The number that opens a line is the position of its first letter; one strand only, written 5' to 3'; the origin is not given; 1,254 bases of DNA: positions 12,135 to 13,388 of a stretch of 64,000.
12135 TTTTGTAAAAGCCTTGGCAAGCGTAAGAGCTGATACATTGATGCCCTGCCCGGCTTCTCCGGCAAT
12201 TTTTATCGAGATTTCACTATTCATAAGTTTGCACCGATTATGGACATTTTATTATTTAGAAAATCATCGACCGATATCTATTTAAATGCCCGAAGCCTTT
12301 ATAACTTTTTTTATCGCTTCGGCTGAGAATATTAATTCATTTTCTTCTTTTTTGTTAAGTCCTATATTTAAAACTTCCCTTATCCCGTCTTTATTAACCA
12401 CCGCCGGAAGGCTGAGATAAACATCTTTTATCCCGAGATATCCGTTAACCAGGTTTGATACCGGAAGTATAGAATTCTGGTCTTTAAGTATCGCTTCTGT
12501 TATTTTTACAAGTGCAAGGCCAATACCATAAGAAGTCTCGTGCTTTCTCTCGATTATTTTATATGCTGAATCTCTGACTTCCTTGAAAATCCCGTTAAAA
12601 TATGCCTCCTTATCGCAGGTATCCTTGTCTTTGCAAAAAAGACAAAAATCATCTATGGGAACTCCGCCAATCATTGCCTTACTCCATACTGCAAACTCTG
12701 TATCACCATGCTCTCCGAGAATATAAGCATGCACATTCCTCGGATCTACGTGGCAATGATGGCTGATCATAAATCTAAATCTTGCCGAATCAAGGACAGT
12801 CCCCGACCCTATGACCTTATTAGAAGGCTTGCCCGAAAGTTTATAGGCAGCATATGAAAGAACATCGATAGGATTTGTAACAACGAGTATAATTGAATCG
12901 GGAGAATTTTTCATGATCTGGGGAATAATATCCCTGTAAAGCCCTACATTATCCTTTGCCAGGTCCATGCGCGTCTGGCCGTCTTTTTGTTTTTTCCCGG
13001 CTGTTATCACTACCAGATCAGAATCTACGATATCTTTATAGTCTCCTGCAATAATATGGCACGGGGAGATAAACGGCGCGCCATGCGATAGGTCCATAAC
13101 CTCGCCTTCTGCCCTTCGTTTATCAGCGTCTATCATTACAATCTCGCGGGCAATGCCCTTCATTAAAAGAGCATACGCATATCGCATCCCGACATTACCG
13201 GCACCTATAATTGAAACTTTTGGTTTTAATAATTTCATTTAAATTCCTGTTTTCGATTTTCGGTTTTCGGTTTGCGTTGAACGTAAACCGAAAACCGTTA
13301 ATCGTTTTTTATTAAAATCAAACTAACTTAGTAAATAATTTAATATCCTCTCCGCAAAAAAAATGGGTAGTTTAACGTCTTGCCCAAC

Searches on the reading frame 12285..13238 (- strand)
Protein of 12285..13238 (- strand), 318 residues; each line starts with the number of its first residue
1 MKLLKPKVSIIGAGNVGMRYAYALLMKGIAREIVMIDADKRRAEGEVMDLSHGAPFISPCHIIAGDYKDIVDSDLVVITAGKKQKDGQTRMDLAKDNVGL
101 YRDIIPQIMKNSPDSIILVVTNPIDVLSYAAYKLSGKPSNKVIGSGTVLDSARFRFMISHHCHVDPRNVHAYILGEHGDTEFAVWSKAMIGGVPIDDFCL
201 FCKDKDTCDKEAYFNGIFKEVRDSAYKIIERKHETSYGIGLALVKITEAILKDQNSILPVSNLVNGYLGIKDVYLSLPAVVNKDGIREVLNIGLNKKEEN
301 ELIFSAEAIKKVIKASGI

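Call 29: search_protein_families(library=pfam, proteins=[window:12285-13238:-], max_evalue=0.001)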
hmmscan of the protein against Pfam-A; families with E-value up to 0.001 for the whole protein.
window:12285-13238:- (318 aa): 2 families
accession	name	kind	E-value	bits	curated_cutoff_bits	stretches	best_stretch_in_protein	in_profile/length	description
PF00056.29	Ldh_1_N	-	1.3e-44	152.2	27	1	7-144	2-141/141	lactate/malate dehydrogenase, NAD binding domain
PF02866.23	Ldh_1_C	-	1.4e-40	139.6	22.6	1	147-314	1-168/174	lactate/malate dehydrogenase, alpha/beta C-terminal domain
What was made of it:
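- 12282..13238 (-): ldh, a lactate/malate dehydrogenase. Call 29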
